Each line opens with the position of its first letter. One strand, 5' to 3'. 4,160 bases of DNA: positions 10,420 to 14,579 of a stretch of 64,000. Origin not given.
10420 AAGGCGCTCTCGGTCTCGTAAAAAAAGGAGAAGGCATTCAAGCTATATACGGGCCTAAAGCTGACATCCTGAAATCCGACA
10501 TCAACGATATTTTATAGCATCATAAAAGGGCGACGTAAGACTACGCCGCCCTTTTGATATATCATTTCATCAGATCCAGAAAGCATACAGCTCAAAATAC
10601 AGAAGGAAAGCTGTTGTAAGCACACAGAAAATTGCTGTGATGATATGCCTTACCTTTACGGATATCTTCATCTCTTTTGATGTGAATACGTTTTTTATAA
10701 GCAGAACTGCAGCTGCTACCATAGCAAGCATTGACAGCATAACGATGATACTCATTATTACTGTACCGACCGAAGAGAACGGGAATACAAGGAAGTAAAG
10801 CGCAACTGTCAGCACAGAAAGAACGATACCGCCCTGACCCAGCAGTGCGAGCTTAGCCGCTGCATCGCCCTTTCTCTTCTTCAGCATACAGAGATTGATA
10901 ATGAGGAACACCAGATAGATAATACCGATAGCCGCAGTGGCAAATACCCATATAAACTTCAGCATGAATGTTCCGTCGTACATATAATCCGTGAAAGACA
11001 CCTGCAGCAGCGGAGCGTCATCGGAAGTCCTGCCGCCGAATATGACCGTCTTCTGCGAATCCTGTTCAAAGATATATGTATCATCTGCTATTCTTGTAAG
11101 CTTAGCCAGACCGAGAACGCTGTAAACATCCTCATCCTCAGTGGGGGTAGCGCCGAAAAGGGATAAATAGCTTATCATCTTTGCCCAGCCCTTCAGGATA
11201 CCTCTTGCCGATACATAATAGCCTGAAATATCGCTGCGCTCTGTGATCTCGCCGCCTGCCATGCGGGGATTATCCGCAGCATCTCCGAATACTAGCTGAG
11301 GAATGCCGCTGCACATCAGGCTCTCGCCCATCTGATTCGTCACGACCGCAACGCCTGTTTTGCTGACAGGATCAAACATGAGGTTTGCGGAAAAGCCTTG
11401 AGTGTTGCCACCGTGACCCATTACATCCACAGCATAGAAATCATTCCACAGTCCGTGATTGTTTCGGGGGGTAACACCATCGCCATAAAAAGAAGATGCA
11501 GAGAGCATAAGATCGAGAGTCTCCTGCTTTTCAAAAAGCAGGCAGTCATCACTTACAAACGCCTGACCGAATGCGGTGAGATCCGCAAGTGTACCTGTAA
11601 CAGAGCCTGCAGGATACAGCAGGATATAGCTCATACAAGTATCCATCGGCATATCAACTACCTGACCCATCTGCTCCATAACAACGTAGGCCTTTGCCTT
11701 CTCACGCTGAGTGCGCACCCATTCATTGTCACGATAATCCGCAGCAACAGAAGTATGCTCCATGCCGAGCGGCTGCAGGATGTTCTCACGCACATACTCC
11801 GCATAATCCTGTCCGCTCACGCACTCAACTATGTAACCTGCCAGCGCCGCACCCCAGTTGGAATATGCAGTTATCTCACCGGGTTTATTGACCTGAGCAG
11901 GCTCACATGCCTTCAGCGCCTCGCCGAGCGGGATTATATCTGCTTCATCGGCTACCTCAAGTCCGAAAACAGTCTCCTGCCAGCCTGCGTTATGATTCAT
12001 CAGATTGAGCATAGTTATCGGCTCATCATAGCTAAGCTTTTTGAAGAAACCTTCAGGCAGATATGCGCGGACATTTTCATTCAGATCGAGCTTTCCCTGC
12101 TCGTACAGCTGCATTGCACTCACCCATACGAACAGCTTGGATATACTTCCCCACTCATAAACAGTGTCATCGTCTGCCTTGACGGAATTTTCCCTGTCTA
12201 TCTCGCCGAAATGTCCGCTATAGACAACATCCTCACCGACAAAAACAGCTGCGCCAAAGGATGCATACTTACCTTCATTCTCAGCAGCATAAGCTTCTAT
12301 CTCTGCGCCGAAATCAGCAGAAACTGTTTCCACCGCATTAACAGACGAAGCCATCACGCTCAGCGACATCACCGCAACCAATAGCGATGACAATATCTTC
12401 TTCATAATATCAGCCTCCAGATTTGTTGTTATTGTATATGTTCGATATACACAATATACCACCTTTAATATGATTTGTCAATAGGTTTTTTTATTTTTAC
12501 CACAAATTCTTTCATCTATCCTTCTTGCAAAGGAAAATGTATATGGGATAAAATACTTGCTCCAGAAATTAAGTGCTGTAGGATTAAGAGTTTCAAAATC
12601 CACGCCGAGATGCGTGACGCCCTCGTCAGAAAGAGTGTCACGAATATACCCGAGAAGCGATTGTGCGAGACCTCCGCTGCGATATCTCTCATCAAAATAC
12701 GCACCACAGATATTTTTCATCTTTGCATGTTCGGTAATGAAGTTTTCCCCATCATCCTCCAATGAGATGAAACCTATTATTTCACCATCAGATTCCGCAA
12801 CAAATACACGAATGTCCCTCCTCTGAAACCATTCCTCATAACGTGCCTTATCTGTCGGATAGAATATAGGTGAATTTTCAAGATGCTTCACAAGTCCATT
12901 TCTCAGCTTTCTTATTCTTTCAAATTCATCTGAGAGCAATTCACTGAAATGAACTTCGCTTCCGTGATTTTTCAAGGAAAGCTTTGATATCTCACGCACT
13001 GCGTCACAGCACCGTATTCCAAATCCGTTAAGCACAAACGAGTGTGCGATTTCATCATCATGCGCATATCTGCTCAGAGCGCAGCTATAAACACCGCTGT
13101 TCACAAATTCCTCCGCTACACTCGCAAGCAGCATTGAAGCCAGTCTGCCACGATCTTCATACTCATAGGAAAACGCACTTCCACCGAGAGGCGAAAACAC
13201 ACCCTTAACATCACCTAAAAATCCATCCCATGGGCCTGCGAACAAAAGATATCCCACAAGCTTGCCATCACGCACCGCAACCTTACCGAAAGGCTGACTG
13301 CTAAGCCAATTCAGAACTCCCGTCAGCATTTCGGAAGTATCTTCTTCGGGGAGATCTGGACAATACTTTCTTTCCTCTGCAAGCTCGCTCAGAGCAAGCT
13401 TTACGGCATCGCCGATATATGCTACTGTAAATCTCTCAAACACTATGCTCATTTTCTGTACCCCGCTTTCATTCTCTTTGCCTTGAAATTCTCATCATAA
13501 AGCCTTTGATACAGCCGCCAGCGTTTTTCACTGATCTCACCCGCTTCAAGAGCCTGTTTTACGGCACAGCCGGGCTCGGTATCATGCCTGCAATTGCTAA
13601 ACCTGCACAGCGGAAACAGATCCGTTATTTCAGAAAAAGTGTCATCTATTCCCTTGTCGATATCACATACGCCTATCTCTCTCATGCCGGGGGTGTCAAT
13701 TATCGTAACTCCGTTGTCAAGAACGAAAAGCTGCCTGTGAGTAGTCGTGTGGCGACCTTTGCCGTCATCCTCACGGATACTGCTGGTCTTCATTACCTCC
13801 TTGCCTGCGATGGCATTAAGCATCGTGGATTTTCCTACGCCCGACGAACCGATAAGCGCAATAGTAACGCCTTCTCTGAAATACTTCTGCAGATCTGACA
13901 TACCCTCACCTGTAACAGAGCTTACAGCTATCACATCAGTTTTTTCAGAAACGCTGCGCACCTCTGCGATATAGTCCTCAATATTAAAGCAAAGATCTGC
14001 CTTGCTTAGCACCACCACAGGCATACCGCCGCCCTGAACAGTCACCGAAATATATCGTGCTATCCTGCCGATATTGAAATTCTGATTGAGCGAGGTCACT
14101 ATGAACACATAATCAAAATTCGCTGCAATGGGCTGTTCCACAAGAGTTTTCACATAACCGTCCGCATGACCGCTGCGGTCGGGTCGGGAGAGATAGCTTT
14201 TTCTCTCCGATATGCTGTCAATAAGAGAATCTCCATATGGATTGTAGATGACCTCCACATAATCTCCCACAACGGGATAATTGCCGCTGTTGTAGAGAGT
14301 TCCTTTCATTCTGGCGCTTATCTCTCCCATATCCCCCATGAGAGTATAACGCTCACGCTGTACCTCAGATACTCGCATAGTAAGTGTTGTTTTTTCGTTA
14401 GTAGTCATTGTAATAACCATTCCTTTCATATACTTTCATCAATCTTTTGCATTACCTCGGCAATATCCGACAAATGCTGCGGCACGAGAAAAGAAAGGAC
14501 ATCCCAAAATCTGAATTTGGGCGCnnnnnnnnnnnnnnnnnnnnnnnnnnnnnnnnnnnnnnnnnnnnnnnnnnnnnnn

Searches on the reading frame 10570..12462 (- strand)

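Call 30: search_protein_families(library=pfam, proteins=[window:10570-12462:-], max_evalue=0.0001)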
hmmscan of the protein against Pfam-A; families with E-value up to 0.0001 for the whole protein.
window:10570-12462:- (630 aa): 1 family
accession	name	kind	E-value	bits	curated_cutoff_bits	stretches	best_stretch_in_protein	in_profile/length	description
PF00144.29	Beta-lactamase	-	1.7e-49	169.2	27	1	64-380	12-313/329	Beta-lactamase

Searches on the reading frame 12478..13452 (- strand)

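Call 30: search_protein_families(library=pfam, proteins=[window:12478-13452:-], max_evalue=0.0001)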
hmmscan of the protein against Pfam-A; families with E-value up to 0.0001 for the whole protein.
window:12478-13452:- (324 aa): 3 families
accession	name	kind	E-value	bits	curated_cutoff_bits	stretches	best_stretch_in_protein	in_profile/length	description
PF00583.31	Acetyltransf_1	-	2e-15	57.5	20.7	1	199-299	15-113/116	Acetyltransferase (GNAT) family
PF13508.13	Acetyltransf_7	-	8.2e-08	33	27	1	214-299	3-79/84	Acetyltransferase (GNAT) domain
PF13673.13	Acetyltransf_10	-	1.7e-05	25.2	23.6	1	203-284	20-92/128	Acetyltransferase (GNAT) domain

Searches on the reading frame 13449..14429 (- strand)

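Call 30: search_protein_families(library=pfam, proteins=[window:13449-14429:-], max_evalue=0.0001)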
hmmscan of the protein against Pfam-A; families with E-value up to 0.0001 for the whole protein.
window:13449-14429:- (326 aa): 6 families
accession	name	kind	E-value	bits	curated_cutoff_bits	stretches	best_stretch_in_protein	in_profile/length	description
PF03193.22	RsgA_GTPase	-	2.8e-46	158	30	1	73-254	1-173/174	RsgA GTPase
PF01926.29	MMR_HSR1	-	1.2e-09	38.7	21.9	1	189-268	1-73/113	50S ribosome-binding GTPase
PF00005.33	ABC_tran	-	3.4e-07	31.4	25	1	179-222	3-46/137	ABC transporter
PF04548.22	AIG1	-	1.3e-06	28.3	27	1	189-255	2-65/212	AIG1 family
PF00350.29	Dynamin_N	-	2.5e-06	28.1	27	0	190-217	1-28/168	Dynamin family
PF00735.24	Septin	-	9.2e-05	22.3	26.2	0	188-249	5-72/280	Septin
